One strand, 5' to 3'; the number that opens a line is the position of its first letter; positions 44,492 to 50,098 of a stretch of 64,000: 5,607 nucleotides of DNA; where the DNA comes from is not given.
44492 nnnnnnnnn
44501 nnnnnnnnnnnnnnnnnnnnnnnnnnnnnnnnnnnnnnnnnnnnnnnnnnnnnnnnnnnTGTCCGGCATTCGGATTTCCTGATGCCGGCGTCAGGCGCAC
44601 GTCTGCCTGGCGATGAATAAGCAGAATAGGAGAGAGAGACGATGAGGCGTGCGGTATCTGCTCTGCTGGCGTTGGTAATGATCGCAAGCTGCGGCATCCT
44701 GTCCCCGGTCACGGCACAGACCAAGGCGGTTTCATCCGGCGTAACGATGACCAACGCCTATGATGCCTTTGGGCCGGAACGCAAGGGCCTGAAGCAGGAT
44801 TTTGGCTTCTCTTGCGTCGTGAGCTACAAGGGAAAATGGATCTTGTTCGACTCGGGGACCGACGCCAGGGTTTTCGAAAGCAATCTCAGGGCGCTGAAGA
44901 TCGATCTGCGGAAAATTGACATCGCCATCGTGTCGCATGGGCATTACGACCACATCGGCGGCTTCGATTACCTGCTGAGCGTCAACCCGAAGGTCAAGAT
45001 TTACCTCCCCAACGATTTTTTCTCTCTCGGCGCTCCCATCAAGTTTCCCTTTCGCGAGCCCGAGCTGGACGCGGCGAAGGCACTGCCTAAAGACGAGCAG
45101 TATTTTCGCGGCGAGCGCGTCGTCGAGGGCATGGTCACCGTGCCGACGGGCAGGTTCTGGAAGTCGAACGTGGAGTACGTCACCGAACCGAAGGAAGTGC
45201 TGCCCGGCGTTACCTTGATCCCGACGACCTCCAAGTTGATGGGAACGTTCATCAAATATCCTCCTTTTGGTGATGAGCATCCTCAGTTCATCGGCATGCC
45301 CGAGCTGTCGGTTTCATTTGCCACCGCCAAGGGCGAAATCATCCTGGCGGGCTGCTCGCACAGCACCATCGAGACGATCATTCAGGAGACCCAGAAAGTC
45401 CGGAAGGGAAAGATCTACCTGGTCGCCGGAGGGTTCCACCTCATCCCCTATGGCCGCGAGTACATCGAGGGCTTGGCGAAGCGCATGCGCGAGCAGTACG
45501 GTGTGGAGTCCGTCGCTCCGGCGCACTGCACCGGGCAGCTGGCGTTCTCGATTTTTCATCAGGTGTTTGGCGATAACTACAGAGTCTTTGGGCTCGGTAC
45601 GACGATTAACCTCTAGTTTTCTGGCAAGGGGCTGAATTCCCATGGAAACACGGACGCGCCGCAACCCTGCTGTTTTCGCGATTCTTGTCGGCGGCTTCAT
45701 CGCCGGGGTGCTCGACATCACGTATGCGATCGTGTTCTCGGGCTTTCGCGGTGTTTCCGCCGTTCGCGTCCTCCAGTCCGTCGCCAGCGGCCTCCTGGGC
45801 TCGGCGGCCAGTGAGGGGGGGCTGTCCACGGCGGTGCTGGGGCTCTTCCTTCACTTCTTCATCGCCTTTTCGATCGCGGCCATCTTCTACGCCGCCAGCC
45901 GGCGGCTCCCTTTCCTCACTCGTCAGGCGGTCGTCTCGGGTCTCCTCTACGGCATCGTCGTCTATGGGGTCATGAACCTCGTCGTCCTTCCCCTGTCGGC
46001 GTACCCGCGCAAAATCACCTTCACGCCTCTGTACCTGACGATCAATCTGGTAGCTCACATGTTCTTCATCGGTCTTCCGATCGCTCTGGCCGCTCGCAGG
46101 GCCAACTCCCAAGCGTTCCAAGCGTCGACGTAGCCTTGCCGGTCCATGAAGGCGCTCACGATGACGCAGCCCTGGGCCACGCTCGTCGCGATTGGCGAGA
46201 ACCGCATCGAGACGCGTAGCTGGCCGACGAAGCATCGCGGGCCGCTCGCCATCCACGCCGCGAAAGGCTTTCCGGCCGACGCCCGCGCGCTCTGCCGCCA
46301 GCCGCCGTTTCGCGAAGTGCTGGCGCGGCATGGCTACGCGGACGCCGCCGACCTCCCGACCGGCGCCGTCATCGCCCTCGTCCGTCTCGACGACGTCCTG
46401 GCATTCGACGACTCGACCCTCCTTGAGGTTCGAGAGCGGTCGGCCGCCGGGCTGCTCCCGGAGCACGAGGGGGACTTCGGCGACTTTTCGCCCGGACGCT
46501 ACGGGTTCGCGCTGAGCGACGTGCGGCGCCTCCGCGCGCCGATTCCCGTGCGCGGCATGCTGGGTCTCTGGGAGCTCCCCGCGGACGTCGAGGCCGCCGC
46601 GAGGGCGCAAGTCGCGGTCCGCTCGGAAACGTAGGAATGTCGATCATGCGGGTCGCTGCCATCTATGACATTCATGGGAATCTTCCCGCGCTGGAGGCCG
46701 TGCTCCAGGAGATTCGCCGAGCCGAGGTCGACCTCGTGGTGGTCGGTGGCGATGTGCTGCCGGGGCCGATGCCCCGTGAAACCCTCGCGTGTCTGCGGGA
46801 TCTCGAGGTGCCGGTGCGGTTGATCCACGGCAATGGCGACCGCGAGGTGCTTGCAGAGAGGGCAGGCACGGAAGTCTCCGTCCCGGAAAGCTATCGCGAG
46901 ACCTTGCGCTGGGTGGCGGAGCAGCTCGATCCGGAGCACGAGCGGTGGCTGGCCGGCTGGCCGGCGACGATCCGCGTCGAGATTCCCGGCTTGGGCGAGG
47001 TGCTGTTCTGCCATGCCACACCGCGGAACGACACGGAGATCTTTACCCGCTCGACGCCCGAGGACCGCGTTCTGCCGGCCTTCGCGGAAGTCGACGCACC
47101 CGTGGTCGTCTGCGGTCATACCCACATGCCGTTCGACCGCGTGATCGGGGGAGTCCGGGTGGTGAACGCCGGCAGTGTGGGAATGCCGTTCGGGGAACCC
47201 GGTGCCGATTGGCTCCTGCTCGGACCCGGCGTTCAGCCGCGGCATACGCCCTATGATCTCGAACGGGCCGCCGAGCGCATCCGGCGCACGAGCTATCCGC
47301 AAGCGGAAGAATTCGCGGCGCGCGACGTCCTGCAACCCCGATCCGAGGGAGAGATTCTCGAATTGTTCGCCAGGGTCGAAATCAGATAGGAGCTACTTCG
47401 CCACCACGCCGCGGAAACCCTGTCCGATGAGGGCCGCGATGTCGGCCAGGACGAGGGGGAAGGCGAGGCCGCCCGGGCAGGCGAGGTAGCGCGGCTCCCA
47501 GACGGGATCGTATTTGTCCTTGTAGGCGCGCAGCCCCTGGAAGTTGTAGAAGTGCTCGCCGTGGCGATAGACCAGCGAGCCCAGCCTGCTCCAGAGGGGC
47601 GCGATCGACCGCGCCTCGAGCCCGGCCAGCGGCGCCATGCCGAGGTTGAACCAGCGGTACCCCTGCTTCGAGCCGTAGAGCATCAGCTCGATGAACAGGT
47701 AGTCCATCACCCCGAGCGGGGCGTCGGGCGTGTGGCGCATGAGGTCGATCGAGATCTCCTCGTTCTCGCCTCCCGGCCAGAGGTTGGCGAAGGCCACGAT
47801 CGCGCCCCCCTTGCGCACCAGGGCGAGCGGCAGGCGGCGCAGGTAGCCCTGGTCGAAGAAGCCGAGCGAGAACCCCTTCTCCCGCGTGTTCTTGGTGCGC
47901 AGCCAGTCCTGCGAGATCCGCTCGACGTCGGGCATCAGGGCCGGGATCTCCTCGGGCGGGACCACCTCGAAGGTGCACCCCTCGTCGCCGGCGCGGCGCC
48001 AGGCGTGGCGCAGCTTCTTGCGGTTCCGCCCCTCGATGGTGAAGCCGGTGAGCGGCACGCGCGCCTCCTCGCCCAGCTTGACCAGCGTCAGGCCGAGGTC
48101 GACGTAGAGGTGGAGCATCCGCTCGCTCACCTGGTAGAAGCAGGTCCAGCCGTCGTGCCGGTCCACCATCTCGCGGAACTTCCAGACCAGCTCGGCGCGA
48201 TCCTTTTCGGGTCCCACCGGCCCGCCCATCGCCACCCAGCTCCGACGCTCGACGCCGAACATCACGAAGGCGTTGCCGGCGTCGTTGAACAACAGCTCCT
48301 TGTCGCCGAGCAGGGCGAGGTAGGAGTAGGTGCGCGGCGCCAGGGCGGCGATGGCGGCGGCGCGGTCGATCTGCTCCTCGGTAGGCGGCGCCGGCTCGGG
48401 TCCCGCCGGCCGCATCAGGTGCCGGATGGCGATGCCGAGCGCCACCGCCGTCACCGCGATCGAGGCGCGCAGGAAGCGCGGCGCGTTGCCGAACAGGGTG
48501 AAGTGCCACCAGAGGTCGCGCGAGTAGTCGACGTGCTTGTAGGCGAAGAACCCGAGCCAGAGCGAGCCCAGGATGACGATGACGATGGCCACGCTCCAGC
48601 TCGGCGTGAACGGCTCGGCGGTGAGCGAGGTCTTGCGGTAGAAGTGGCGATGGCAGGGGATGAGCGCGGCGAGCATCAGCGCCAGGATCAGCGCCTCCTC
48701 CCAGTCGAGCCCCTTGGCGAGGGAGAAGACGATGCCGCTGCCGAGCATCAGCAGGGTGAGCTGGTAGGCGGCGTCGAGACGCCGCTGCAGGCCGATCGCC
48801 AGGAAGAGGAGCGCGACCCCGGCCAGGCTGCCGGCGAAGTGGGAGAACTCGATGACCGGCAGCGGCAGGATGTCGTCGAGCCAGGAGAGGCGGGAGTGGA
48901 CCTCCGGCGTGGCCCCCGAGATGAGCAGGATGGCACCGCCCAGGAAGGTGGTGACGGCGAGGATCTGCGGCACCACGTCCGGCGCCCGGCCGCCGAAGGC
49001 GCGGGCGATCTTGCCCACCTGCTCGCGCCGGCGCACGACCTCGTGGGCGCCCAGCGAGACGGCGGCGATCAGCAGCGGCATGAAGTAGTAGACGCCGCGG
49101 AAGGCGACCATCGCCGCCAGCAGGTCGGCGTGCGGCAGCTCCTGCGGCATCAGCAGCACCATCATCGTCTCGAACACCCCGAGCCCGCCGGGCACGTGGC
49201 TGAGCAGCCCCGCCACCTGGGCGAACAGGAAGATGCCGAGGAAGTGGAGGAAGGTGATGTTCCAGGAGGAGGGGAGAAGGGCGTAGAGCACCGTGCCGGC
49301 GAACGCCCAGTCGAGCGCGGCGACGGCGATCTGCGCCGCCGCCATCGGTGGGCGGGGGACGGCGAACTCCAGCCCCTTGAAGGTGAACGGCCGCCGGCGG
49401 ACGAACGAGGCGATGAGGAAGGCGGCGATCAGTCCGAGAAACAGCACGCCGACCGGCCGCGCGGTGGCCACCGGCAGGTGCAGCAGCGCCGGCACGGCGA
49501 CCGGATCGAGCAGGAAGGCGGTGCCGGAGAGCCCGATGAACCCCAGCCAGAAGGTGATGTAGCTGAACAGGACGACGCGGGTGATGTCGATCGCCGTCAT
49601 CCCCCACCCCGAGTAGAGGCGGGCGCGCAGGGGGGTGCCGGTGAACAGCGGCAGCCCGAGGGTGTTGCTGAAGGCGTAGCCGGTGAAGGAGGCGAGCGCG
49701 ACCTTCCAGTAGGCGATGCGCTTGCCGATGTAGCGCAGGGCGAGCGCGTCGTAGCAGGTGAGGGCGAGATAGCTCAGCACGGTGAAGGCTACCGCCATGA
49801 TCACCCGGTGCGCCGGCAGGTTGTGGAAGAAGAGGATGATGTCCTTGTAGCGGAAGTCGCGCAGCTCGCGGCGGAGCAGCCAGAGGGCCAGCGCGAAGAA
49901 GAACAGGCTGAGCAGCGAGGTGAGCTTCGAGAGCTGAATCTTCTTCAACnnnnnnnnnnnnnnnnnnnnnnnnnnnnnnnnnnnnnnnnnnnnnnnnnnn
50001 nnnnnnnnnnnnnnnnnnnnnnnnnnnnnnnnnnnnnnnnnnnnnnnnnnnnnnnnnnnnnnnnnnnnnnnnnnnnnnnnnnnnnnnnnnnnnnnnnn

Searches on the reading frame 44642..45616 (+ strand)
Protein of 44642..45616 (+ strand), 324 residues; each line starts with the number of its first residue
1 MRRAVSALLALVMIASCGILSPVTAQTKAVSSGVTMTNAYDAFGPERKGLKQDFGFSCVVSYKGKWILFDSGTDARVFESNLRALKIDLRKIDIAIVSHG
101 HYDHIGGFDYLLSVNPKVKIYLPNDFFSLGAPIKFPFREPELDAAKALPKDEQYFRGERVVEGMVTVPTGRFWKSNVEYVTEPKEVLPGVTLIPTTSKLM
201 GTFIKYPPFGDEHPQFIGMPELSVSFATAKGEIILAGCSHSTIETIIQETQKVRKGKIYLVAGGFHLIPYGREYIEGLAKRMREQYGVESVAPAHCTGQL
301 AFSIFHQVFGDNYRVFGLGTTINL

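Call 27: search_protein_families(library=pfam, proteins=[window:44642-45616:+], max_evalue=0.0001)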
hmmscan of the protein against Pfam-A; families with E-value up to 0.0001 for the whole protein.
window:44642-45616:+ (324 aa): 2 families
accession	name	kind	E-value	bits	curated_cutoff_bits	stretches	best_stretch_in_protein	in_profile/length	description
PF00753.33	Lactamase_B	-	1e-14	55.3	22.7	1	54-157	5-112/196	Metallo-beta-lactamase superfamily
PF12706.13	Lactamase_B_2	-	2.7e-09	37.4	27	1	66-124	2-64/200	Beta-lactamase superfamily domain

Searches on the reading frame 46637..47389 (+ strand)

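Call 27: search_protein_families(library=pfam, proteins=[window:46637-47389:+], max_evalue=0.0001)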
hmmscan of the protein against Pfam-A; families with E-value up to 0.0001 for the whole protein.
window:46637-47389:+ (250 aa): 2 families
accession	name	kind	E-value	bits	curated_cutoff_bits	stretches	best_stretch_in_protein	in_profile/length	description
PF12850.12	Metallophos_2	-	7.2e-22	78.5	27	1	4-188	1-142/154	Calcineurin-like phosphoesterase superfamily domain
PF00149.33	Metallophos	-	5.6e-12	46.9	21.5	1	4-164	1-190/191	Calcineurin-like phosphoesterase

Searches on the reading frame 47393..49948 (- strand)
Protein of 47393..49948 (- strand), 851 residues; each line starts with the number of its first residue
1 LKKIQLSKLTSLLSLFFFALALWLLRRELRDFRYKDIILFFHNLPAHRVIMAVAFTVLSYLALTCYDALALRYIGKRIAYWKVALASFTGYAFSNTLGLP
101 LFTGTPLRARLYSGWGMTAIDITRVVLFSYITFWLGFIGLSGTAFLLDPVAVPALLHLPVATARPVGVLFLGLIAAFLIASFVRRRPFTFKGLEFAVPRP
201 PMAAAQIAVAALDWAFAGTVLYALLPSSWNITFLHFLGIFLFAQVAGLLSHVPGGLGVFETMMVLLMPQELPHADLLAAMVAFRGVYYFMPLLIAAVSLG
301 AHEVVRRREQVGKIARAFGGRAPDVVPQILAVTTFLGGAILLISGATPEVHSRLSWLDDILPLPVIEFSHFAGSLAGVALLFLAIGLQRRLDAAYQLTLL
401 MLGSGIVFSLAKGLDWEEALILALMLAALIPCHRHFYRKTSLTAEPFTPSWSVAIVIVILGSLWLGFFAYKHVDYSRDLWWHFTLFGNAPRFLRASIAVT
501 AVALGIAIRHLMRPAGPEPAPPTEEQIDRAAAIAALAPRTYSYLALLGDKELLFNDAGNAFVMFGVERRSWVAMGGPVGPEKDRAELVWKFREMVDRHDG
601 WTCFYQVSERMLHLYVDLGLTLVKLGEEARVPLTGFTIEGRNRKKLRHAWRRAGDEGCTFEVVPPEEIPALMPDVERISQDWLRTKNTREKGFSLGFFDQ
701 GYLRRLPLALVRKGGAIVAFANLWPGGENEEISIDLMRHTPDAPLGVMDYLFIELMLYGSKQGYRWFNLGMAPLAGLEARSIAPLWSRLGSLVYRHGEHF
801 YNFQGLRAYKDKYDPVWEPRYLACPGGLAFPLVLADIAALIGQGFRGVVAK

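Call 27: search_protein_families(library=pfam, proteins=[window:47393-49948:-], max_evalue=0.0001)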
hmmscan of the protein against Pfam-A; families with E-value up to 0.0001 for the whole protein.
window:47393-49948:- (851 aa): 2 families
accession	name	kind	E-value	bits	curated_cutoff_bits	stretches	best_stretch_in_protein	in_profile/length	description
PF09924.15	LPG_synthase_C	-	4.2e-102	341.7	27.5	1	539-823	11-297/298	Phosphatidylglycerol lysyltransferase, C-terminal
PF03706.18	LPG_synthase_TM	-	5e-13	49.6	33.4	1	12-294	2-301/302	Lysylphosphatidylglycerol synthase TM region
